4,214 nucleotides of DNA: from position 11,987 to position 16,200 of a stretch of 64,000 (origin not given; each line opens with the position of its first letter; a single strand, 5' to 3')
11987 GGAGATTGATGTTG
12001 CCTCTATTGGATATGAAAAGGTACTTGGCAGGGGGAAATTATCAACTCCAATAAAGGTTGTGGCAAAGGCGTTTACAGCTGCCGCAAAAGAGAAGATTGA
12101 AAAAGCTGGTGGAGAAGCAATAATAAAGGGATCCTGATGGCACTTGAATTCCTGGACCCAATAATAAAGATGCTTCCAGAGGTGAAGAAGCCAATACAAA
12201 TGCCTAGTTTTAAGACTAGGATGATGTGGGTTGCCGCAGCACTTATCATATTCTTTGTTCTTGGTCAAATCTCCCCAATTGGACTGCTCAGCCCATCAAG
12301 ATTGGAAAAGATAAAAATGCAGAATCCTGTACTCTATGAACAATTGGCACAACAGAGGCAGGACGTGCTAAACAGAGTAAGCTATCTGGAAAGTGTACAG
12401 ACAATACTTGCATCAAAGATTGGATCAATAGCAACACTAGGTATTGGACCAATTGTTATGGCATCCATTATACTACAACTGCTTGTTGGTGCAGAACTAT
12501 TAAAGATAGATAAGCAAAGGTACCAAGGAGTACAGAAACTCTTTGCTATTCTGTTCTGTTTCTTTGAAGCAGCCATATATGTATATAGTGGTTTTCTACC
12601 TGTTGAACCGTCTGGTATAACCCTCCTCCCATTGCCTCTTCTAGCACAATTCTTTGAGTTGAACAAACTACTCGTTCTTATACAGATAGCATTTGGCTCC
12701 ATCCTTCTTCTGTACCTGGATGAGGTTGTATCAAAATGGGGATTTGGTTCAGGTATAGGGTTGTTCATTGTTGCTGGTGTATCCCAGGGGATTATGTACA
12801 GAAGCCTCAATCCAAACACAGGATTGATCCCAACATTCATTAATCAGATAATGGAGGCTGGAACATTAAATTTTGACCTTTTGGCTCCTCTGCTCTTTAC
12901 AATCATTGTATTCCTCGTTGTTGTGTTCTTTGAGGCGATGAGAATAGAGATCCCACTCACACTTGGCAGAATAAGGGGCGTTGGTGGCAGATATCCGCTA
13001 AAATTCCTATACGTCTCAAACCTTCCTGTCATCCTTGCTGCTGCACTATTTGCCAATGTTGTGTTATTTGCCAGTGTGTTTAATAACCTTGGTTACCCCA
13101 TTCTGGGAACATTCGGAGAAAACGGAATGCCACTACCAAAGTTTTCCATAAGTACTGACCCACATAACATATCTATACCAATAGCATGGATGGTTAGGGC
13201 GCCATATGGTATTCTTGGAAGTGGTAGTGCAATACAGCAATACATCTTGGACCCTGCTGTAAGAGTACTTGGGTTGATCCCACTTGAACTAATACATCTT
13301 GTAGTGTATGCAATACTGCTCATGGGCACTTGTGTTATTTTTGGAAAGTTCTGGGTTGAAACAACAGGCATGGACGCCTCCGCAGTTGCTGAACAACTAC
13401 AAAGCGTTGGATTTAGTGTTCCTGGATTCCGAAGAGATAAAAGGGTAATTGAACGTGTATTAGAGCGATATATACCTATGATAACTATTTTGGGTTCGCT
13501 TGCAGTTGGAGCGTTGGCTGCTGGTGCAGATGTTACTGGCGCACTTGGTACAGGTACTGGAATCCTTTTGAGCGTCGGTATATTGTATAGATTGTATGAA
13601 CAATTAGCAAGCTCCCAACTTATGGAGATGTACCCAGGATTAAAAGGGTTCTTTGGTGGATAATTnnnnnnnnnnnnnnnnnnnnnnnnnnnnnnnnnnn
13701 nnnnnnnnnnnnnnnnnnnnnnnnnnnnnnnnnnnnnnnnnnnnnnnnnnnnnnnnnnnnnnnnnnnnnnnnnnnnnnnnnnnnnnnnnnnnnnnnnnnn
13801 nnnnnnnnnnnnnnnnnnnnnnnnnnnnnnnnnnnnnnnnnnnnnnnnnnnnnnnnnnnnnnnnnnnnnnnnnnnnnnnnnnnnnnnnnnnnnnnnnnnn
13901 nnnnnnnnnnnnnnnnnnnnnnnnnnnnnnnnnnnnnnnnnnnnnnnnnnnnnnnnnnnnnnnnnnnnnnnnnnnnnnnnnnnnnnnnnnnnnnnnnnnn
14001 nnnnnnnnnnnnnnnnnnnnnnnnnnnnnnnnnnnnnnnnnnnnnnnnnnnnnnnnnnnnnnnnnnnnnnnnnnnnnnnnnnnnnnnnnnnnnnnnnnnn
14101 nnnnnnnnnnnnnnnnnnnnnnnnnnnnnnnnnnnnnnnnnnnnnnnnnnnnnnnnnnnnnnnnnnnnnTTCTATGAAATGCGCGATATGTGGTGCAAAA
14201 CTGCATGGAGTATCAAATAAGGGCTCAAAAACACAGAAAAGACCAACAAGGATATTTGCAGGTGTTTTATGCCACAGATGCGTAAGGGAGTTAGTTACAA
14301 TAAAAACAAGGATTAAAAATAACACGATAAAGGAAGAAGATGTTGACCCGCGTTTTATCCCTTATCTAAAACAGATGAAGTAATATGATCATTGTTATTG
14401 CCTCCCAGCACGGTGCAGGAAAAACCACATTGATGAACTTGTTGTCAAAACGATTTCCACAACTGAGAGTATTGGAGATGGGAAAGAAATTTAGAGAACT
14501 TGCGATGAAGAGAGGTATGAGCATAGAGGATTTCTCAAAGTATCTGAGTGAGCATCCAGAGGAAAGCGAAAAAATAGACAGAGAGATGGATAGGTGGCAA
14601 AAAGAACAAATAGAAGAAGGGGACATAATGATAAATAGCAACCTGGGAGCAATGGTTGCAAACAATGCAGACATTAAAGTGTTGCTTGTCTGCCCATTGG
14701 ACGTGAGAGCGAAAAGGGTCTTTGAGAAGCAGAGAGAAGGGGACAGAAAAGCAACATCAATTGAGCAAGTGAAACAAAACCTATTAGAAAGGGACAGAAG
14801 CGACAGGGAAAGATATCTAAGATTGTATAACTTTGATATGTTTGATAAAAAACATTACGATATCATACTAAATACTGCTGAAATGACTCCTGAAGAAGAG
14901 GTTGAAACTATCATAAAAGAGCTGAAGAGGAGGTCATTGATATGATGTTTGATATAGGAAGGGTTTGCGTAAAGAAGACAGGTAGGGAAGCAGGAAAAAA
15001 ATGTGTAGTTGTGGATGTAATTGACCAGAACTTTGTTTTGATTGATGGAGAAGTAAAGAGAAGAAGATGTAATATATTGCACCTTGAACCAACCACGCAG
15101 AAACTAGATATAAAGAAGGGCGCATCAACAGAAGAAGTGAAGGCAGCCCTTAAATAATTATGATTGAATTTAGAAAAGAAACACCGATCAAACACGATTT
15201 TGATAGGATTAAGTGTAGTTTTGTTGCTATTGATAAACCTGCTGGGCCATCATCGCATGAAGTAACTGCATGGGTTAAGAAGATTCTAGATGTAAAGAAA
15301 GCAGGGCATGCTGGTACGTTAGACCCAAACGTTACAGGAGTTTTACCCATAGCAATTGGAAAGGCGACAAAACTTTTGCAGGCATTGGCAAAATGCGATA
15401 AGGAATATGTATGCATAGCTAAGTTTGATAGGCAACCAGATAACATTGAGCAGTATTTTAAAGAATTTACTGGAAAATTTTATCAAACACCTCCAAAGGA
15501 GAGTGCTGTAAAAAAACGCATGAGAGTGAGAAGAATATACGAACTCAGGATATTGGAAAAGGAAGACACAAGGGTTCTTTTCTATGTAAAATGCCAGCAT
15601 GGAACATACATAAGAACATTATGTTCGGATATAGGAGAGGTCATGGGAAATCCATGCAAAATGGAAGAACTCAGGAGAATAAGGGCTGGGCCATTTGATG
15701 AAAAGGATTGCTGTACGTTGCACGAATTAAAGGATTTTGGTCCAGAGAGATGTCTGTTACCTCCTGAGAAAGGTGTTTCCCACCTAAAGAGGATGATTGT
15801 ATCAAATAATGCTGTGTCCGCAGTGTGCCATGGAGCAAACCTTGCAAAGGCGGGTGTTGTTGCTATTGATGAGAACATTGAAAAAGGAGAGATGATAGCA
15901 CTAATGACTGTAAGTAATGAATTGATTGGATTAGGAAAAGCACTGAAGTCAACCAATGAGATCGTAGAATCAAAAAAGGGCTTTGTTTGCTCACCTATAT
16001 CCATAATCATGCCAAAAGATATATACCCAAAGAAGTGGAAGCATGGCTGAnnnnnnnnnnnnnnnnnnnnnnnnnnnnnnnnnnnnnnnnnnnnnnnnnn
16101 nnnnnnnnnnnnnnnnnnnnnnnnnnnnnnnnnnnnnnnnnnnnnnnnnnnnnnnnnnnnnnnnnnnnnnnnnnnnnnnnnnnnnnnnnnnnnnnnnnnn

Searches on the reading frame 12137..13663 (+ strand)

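Call 6: search_protein_families(library=pfam, proteins=[window:12137-13663:+], max_evalue=0.0001)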
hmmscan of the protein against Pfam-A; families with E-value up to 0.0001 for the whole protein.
window:12137-13663:+ (508 aa): 1 family
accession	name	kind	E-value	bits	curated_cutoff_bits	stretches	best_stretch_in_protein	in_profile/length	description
PF00344.25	SecY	-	2.8e-60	204.7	32.2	1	97-487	1-306/306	SecY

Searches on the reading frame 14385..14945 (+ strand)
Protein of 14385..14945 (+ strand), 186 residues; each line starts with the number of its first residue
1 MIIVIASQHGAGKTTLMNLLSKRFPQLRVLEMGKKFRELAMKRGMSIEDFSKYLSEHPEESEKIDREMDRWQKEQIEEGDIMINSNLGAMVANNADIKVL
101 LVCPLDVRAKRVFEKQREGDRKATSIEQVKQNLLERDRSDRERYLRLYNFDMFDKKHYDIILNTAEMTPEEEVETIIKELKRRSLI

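Call 63: search_protein_families(library=pfam, proteins=[window:14385-14945:+], max_evalue=0.0001)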
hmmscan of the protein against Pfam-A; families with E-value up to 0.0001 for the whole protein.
window:14385-14945:+ (186 aa): 4 families
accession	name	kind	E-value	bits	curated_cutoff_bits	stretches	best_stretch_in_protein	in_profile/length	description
PF13189.12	Cytidylate_kin2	-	3.4e-12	47.3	28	1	14-165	13-175/176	Cytidylate kinase-like family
PF02224.24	Cytidylate_kin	-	8.5e-12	45.7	26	1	62-181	96-210/211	Cytidylate kinase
PF13238.12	AAA_18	-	8.1e-11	42.9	29.4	1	3-123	1-118/128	AAA domain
PF13207.12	AAA_17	-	2.8e-09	37.8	27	1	9-129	4-135/136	AAA domain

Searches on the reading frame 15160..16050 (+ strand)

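Call 6: search_protein_families(library=pfam, proteins=[window:15160-16050:+], max_evalue=0.0001)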
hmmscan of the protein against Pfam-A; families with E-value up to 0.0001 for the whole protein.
window:15160-16050:+ (296 aa): 4 families
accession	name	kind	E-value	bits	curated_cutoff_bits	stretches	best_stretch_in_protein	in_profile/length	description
PF01509.24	TruB_N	-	9.2e-29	101.2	27.3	2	40-92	1-53/149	TruB family pseudouridylate synthase (N terminal domain)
PF01472.26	PUA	-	1.1e-16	61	24.8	1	210-281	1-72/74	PUA domain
PF16198.10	TruB_C_2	-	8.2e-15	55.1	29.3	1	152-192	1-41/66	tRNA pseudouridylate synthase B C-terminal domain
PF08068.17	DKCLD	-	4.3e-06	27.1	27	1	16-35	38-57/58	DKCLD (NUC011) domain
